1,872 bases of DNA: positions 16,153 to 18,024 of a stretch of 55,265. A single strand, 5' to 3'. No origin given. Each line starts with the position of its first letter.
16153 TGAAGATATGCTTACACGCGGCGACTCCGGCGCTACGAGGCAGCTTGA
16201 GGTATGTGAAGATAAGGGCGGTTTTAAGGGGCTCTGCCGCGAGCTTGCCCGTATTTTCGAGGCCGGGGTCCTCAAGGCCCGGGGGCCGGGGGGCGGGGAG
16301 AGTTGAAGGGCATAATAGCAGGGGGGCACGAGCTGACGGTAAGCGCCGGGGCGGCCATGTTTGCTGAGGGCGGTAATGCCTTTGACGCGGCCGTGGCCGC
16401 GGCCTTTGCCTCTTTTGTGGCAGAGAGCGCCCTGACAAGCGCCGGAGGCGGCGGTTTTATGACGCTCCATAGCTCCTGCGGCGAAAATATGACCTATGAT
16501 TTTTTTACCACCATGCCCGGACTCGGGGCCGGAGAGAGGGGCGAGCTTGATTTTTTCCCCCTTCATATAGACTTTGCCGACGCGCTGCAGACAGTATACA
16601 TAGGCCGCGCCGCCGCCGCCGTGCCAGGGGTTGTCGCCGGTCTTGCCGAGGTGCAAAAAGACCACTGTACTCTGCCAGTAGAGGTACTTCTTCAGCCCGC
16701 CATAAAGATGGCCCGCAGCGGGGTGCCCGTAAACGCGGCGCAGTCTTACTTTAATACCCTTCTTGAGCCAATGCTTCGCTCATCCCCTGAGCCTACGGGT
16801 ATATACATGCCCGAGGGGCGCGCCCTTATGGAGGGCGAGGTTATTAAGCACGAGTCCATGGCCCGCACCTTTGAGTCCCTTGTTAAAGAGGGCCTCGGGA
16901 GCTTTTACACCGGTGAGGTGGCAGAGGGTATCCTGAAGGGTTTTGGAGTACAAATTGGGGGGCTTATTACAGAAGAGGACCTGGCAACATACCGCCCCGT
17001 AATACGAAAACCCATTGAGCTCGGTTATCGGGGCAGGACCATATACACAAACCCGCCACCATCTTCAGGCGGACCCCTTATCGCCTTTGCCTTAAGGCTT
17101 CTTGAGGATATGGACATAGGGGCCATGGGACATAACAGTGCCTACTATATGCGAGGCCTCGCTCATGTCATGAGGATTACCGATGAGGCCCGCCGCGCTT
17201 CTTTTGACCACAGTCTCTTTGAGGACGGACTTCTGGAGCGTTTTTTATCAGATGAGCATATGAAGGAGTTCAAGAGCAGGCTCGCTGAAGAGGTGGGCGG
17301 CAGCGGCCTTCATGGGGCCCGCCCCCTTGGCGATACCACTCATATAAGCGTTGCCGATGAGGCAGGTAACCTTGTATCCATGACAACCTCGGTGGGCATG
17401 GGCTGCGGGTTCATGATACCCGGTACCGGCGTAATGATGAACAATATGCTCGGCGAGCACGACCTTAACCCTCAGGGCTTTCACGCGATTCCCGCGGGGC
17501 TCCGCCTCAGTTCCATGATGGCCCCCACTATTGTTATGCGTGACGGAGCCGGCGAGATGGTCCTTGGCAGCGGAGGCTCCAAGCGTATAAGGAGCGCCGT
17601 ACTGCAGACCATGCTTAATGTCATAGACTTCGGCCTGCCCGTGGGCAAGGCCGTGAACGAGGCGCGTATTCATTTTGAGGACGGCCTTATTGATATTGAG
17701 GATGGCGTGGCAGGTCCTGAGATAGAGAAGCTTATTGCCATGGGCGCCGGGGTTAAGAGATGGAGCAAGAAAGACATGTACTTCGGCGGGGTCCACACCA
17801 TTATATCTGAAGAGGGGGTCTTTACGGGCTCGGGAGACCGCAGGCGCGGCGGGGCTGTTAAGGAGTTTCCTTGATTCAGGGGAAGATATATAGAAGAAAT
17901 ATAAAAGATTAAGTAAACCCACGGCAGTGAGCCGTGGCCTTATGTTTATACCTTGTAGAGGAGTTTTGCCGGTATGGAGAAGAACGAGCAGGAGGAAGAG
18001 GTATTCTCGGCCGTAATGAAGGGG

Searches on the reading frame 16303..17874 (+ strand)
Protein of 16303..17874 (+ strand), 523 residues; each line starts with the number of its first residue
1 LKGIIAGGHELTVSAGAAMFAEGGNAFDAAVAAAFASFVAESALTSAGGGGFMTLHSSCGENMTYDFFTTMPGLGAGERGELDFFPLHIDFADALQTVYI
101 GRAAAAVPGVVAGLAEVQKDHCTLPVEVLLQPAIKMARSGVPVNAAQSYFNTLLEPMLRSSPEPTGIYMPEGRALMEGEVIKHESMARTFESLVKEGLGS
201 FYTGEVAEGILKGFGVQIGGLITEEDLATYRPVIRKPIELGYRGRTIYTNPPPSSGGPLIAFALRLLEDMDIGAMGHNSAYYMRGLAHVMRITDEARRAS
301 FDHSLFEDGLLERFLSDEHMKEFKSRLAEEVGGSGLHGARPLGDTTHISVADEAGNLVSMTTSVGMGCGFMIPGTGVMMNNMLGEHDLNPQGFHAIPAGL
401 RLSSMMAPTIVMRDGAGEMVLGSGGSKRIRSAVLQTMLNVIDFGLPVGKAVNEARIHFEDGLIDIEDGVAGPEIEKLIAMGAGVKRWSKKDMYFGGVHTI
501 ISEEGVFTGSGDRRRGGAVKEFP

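Call 60: search_protein_families(library=pfam, proteins=[window:16303-17874:+], max_evalue=0.00001)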
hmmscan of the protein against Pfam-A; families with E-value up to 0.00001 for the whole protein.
window:16303-17874:+ (523 aa): 1 family
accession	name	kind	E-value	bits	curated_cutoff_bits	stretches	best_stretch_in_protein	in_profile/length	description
PF01019.26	G_glu_transpept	-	2.1e-109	367.1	27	1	19-517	3-512/512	Gamma-glutamyltranspeptidase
